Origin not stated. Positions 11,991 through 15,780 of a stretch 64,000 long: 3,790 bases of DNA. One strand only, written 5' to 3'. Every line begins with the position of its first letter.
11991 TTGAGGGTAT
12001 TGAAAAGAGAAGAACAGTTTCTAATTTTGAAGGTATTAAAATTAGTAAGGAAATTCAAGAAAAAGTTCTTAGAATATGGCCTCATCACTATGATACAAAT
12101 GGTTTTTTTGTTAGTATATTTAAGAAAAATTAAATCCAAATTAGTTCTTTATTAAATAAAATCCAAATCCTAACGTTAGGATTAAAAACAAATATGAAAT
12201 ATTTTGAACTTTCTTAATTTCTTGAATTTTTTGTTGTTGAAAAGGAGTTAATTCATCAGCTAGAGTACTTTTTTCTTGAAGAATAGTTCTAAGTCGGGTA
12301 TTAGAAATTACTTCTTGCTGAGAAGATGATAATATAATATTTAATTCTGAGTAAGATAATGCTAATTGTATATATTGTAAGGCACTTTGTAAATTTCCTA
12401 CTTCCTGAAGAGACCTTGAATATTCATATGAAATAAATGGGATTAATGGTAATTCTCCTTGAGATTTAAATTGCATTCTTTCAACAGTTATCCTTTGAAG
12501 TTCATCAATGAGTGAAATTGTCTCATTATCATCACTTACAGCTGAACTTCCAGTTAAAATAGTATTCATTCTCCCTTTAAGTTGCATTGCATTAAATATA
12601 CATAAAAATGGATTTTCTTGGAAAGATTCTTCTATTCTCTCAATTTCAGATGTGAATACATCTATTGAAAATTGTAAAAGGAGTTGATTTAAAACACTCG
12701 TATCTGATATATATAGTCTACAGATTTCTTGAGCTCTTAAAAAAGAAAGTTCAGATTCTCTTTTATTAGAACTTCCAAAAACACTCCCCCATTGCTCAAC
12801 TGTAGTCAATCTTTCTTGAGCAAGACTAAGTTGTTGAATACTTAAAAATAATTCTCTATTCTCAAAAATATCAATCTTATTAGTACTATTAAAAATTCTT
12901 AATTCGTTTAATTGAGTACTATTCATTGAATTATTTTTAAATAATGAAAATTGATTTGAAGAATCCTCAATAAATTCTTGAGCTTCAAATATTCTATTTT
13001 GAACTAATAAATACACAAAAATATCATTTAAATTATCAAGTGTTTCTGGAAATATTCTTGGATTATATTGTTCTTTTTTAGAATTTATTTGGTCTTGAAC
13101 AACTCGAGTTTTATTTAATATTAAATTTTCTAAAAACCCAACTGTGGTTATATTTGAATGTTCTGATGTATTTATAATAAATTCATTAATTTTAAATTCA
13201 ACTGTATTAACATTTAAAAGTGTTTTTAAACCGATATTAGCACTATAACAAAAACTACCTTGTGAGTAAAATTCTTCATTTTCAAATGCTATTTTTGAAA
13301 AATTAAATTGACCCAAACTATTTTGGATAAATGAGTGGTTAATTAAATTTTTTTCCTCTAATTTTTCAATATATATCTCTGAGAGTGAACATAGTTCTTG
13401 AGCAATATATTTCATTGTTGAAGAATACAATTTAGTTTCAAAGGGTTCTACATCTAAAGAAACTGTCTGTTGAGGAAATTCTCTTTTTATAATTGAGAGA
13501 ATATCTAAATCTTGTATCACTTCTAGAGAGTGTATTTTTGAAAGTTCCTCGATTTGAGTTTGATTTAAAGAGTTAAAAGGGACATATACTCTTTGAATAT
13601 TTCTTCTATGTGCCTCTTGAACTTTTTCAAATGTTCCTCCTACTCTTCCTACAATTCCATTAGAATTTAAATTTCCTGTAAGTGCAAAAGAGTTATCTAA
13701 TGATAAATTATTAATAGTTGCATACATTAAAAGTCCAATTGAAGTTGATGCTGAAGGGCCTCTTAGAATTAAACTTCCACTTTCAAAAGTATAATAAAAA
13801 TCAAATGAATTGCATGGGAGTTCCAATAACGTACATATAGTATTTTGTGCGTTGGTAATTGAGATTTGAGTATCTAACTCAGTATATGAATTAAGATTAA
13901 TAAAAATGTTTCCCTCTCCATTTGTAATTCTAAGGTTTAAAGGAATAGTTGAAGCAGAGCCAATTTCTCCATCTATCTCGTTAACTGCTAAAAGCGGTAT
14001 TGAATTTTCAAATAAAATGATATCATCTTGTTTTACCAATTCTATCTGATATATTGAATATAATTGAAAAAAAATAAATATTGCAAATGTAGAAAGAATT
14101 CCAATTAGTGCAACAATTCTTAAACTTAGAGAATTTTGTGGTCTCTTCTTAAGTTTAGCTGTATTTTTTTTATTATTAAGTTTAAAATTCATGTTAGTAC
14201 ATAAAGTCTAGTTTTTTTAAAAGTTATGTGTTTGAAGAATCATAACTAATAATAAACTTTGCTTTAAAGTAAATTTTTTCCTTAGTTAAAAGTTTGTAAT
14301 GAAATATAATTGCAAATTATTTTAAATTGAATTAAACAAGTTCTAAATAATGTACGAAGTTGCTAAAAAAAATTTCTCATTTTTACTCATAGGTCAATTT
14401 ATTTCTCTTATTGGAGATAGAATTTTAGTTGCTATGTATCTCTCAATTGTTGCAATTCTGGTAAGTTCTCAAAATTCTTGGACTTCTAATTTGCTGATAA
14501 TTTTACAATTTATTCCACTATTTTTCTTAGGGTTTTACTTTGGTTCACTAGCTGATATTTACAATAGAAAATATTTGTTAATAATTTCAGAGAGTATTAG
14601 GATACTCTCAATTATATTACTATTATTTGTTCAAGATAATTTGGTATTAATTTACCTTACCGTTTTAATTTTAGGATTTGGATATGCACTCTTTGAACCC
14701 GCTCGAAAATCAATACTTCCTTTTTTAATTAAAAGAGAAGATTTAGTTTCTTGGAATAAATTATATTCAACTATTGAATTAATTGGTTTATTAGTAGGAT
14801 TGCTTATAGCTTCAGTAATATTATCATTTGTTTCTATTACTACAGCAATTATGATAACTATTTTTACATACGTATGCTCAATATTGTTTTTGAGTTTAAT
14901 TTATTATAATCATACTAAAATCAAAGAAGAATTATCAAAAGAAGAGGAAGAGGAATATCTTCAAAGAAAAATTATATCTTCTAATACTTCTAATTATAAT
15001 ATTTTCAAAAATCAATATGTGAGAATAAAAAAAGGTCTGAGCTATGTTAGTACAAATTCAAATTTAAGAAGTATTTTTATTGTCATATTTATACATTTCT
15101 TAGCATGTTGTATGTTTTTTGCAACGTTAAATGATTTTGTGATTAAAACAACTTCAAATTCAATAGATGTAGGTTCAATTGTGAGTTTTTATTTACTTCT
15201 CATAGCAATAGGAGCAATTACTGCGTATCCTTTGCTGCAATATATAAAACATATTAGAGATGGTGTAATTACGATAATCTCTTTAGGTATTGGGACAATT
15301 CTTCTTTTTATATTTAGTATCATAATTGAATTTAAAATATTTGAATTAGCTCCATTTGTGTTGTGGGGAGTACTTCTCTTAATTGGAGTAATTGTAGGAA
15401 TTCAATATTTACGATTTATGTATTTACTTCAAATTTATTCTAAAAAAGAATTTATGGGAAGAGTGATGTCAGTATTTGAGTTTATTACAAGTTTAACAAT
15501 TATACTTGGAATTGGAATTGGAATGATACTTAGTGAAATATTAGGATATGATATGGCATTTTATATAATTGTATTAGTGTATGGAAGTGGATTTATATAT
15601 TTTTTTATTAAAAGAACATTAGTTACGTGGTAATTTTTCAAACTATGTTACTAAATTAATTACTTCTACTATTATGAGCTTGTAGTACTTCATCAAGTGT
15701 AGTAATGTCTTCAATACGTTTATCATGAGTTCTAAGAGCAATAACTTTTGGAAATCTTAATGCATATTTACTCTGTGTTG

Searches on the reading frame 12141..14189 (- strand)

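Call 83: search_protein_families(library=pfam, proteins=[window:12141-14189:-], max_evalue=0.00001)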
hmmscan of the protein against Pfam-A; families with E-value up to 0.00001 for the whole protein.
window:12141-14189:- (682 aa): 1 family
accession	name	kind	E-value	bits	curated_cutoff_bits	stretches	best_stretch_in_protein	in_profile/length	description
PF05362.19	Lon_C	-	7.3e-08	32.7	21.1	1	137-218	102-181/205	Lon protease (S16) C-terminal proteolytic domain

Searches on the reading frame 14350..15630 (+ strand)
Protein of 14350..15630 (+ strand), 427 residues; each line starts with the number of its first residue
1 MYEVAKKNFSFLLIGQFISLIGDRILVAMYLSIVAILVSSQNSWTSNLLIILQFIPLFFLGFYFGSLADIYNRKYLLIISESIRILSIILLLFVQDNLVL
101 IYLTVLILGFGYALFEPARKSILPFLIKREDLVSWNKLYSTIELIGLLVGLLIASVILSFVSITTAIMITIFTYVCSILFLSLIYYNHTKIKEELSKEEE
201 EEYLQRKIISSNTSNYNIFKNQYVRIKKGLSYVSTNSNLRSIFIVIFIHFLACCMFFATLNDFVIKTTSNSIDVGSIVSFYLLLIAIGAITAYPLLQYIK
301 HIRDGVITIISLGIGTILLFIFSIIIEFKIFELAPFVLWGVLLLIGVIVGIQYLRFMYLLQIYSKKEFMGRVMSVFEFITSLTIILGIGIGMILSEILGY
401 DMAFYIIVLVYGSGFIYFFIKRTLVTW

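Call 83: search_protein_families(library=pfam, proteins=[window:14350-15630:+], max_evalue=0.00001)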
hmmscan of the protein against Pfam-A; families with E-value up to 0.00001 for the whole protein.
window:14350-15630:+ (427 aa): 2 families
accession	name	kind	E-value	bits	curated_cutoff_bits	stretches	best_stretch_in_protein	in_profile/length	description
PF07690.21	MFS_1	-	1.1e-27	97.4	33.4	1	12-387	1-346/347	Major Facilitator Superfamily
PF05977.19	MFS_3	-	6.2e-09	35.3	27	1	47-199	48-202/524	Transmembrane secretion effector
